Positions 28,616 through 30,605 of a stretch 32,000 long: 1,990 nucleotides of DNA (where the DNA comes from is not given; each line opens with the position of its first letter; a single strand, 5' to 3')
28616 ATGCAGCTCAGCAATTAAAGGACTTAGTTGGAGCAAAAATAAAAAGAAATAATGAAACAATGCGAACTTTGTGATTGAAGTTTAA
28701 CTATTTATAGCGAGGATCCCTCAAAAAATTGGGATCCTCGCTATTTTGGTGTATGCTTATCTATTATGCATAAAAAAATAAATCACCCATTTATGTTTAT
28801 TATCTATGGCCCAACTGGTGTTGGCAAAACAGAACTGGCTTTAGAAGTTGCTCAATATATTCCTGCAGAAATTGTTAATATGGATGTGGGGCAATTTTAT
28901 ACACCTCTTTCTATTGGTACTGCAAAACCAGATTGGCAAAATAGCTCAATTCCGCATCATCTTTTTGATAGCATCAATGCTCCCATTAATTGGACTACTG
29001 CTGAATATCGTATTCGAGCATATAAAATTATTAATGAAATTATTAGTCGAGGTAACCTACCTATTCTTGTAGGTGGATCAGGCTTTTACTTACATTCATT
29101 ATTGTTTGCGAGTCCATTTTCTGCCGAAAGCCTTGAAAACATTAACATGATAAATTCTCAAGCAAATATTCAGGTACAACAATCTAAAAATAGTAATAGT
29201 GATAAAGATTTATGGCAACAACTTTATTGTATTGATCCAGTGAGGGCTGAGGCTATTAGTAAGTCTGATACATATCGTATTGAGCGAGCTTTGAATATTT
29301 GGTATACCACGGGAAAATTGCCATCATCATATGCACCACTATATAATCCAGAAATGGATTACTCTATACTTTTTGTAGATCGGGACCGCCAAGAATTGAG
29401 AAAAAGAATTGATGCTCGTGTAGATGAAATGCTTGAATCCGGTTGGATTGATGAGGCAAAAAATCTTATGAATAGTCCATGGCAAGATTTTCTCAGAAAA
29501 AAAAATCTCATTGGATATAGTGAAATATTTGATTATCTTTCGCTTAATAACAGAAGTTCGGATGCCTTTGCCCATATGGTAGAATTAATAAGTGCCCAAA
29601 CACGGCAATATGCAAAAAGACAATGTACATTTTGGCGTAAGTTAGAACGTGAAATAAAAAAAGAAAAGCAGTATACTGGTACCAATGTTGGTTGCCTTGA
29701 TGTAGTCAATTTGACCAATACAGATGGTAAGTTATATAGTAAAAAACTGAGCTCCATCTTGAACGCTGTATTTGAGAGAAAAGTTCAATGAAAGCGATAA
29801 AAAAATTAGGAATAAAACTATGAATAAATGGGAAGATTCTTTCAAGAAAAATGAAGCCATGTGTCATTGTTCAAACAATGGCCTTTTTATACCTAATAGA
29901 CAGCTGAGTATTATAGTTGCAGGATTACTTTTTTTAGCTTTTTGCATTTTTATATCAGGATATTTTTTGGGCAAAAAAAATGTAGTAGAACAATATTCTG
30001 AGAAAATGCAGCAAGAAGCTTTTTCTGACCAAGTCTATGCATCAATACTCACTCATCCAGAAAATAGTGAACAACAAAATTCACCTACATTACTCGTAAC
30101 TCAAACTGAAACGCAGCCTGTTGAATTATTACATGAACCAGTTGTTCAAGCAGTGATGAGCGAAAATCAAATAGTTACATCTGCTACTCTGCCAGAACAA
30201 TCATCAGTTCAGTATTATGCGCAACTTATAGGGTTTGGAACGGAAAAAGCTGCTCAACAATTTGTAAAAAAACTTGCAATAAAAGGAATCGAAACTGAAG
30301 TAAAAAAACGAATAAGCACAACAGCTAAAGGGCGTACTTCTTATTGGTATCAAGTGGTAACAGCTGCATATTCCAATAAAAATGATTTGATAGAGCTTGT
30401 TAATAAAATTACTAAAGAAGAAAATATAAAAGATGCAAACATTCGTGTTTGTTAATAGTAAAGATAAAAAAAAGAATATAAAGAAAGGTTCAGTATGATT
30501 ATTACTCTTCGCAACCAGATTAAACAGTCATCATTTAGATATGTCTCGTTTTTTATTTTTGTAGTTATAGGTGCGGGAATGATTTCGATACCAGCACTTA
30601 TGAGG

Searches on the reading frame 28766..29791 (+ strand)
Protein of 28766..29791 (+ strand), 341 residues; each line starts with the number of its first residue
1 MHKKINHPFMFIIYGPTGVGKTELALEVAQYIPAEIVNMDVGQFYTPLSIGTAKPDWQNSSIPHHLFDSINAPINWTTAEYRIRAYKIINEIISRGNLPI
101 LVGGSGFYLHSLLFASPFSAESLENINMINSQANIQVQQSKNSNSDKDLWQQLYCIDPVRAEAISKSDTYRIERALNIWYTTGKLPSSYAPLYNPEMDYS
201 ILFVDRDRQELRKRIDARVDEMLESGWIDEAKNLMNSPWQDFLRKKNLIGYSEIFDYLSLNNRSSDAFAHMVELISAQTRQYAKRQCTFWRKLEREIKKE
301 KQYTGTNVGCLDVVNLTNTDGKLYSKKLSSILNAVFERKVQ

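Call 15: search_protein_families(library=pfam, proteins=[window:28766-29791:+], max_evalue=0.001)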
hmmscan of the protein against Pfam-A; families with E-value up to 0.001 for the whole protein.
window:28766-29791:+ (341 aa): 3 families
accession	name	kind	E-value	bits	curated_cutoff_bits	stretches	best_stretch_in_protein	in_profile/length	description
PF01715.23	IPPT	-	3.2e-60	204.3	23.6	1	43-292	1-242/243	IPP transferase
PF01745.22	IPT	-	3.4e-06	27.1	20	1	10-56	3-49/233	Isopentenyl transferase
PF00004.35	AAA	-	0.00027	21.8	21.2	1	12-45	2-35/131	ATPase family associated with various cellular activities (AAA)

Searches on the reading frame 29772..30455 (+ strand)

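Call 15: search_protein_families(library=pfam, proteins=[window:29772-30455:+], max_evalue=0.001)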
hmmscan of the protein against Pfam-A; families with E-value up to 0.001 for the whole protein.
window:29772-30455:+ (227 aa): 1 family
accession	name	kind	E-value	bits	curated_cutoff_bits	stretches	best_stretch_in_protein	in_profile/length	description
PF05036.18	SPOR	-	2.9e-06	28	21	1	147-214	4-65/76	SPOR domain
